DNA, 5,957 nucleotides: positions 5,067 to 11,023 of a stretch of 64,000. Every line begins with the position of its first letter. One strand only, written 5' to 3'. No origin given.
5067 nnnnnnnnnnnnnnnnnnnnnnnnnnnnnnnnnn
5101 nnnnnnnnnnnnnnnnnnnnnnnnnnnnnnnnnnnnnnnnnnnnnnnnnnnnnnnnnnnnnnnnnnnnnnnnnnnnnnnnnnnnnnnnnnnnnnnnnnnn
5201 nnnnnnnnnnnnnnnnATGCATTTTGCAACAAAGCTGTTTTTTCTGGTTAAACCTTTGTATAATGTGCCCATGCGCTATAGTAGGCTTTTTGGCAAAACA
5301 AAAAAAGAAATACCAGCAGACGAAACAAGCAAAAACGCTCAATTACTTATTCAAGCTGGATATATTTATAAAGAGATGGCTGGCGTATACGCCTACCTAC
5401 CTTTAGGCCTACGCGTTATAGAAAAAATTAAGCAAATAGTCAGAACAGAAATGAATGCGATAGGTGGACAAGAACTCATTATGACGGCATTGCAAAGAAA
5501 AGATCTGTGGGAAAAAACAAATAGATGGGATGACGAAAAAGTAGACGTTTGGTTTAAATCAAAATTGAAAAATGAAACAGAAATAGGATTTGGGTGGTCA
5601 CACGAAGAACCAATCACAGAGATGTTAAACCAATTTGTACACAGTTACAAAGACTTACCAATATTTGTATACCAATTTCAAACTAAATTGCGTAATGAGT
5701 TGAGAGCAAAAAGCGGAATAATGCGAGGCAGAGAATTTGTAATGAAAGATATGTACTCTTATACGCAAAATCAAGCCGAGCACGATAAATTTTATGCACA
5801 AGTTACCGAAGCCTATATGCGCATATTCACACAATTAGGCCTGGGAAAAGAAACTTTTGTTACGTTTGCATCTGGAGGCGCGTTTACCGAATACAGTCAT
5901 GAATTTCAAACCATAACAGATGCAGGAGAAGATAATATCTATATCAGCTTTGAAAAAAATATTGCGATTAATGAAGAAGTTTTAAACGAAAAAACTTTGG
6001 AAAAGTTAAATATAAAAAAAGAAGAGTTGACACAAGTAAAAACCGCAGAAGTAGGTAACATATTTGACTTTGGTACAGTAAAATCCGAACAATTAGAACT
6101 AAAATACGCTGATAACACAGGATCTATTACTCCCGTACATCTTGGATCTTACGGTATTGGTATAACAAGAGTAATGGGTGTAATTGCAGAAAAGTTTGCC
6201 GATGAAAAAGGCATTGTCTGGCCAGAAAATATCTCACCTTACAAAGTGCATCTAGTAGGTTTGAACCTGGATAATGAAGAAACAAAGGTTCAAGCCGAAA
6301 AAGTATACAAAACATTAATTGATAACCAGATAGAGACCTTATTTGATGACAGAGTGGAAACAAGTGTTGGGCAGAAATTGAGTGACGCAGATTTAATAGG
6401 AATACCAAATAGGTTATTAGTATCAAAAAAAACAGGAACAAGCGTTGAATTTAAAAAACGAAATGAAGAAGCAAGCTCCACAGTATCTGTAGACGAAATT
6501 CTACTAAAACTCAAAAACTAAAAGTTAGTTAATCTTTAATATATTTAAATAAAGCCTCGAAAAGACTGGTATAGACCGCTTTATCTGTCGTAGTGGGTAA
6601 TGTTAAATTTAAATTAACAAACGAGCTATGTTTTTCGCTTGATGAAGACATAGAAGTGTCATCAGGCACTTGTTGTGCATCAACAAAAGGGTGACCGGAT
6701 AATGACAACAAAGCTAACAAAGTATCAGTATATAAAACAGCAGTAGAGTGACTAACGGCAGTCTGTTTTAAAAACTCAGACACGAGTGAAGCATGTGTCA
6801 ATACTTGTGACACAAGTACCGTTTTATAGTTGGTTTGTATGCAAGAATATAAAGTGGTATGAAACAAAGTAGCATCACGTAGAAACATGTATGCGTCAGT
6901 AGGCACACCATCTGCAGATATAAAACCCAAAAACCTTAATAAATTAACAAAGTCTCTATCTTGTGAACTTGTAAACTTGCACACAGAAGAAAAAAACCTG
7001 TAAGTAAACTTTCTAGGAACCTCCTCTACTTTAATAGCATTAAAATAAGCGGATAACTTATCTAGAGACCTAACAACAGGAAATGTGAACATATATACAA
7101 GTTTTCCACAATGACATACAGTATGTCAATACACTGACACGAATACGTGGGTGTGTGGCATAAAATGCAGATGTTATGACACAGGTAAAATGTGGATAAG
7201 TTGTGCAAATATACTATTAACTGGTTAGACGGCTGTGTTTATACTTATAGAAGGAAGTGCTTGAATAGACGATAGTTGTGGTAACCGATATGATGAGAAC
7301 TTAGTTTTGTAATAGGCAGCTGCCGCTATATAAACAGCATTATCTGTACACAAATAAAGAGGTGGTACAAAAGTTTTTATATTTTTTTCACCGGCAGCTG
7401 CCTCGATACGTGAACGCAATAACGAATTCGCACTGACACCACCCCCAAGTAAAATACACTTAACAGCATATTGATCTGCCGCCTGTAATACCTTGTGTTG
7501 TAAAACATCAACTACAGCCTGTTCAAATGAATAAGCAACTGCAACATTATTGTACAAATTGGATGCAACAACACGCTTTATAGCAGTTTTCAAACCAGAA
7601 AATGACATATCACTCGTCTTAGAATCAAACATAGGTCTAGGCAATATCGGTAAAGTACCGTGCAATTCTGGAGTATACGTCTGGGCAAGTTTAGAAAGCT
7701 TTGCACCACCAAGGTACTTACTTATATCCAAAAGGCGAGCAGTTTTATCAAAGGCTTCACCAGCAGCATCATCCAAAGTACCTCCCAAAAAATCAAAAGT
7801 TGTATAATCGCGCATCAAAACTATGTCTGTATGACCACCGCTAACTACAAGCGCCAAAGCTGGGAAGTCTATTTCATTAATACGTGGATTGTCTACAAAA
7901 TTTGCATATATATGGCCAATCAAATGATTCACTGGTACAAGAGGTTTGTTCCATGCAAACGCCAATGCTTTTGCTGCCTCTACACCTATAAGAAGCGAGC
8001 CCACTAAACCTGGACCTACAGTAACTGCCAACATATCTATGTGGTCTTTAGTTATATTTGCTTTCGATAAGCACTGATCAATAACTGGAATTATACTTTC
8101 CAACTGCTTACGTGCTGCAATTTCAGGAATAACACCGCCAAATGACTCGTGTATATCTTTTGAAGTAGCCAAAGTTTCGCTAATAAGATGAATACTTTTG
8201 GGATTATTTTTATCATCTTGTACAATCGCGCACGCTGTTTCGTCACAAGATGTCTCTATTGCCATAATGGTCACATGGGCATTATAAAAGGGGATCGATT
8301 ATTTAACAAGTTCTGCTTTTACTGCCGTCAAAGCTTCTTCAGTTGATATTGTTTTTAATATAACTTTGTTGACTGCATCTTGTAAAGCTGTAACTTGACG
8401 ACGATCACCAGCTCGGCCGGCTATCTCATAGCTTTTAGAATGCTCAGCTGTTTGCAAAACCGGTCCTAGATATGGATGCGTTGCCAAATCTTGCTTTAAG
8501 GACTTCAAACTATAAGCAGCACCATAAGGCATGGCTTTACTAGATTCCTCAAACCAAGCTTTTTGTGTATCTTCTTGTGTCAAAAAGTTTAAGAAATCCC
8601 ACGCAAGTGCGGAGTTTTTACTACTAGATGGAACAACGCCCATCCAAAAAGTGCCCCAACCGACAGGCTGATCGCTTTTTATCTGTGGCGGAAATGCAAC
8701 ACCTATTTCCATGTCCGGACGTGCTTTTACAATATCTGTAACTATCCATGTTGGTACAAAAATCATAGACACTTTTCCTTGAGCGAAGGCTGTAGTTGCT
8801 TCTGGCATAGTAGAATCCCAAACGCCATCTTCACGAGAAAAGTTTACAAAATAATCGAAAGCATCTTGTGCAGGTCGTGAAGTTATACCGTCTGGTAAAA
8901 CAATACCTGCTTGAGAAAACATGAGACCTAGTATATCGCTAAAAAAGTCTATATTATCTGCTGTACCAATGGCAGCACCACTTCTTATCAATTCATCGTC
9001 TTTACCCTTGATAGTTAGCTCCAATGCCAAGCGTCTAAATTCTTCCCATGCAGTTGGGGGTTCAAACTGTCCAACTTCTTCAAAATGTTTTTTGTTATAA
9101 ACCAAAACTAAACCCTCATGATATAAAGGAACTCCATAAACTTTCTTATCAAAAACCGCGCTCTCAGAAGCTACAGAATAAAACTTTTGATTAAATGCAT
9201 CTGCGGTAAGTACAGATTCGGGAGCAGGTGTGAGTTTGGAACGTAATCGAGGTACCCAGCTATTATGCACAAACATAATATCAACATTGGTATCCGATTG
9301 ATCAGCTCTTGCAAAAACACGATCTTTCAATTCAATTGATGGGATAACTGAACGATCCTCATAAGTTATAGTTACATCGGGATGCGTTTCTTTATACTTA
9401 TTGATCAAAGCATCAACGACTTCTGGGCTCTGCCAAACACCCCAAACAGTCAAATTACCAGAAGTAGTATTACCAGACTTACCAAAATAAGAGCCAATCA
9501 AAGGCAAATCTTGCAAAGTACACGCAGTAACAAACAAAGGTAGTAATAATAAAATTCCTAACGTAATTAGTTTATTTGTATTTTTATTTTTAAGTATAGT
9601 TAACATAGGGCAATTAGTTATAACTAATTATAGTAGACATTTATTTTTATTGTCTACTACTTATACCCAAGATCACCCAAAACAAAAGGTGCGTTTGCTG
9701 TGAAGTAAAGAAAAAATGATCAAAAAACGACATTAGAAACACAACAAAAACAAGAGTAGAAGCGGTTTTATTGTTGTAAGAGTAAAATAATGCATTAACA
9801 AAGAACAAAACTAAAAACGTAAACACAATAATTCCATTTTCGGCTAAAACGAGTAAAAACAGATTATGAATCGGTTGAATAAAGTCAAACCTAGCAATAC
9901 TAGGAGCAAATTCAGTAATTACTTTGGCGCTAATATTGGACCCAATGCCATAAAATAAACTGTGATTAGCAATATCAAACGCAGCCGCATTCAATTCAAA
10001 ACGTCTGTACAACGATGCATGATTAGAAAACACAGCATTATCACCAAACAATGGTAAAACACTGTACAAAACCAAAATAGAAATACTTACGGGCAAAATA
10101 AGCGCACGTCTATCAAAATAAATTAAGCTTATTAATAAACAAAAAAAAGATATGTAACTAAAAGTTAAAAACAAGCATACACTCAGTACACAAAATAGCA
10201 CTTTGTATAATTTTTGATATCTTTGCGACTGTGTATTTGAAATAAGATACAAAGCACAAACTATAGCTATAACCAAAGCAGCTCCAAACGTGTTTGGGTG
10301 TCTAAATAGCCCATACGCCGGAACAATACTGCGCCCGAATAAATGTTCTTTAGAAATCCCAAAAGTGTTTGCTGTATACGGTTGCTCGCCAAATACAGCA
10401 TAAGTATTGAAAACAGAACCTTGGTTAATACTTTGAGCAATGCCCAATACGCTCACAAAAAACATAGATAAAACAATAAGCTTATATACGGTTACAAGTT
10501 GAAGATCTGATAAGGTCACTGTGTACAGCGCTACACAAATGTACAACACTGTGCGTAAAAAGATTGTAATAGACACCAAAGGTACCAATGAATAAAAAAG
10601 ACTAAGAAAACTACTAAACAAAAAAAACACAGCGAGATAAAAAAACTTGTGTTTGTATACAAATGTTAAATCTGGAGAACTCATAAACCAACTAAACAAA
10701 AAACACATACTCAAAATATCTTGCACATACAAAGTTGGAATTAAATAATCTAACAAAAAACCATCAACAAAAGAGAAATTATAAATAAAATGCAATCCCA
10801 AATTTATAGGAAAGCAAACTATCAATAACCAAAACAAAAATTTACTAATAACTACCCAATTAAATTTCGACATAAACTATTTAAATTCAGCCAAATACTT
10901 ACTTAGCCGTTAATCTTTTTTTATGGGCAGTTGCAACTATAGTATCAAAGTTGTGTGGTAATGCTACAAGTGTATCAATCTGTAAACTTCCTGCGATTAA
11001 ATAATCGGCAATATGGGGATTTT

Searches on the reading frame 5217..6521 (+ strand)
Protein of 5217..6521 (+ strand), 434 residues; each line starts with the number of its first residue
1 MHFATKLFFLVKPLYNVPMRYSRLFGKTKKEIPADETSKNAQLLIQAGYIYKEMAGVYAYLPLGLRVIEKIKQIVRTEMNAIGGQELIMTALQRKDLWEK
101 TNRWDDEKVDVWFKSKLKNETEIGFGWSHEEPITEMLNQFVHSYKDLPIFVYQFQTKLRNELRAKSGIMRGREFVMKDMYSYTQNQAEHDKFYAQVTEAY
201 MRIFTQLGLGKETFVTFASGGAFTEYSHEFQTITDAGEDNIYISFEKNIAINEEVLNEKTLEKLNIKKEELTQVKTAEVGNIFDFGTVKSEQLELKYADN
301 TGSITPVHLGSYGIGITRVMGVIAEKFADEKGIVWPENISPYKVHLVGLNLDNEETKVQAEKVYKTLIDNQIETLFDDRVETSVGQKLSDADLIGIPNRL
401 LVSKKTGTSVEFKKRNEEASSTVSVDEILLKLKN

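Call 37: search_protein_families(library=pfam, proteins=[window:5217-6521:+], max_evalue=0.00001)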
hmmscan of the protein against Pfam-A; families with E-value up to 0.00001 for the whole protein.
window:5217-6521:+ (434 aa): 2 families
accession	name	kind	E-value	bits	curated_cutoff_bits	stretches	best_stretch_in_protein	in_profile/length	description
PF00587.30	tRNA-synt_2b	-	3.8e-25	89.4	29.3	1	115-326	3-178/179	tRNA synthetase class II core domain (G, H, P, S and T)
PF03129.25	HGTP_anticodon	-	8.8e-12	45.5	21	1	350-433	8-92/94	Anticodon binding domain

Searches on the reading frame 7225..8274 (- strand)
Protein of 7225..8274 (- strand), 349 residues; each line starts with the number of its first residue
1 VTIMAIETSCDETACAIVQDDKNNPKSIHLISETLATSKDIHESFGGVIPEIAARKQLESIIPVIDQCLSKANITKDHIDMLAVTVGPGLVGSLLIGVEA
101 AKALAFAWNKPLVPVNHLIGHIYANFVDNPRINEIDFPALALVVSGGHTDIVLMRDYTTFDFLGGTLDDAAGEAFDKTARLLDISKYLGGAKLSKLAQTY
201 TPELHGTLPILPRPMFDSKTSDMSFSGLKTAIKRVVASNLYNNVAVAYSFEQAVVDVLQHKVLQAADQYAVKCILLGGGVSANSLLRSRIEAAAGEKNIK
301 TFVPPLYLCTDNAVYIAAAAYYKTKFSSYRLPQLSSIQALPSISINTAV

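Call 37: search_protein_families(library=pfam, proteins=[window:7225-8274:-], max_evalue=0.00001)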
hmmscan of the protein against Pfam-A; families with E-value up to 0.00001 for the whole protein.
window:7225-8274:- (349 aa): 2 families
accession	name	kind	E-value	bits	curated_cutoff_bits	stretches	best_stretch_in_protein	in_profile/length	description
PF00814.31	TsaD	-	1.4e-81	274.6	24.8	1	30-317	2-263/264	tRNA N6-adenosine threonylcarbamoyltransferase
PF22521.2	HypF_C_2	-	1.4e-07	32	27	1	229-313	150-236/241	Carbamoyltransferase, Kae1-like Domain, second subdomain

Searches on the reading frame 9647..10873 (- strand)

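Call 37: search_protein_families(library=pfam, proteins=[window:9647-10873:-], max_evalue=0.00001)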
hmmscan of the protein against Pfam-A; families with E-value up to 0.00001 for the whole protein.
window:9647-10873:- (408 aa): 1 family
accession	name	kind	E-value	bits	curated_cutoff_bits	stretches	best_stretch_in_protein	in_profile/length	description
PF04932.20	Wzy_C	-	9.8e-07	29.1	31.7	1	228-354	4-148/149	O-Antigen ligase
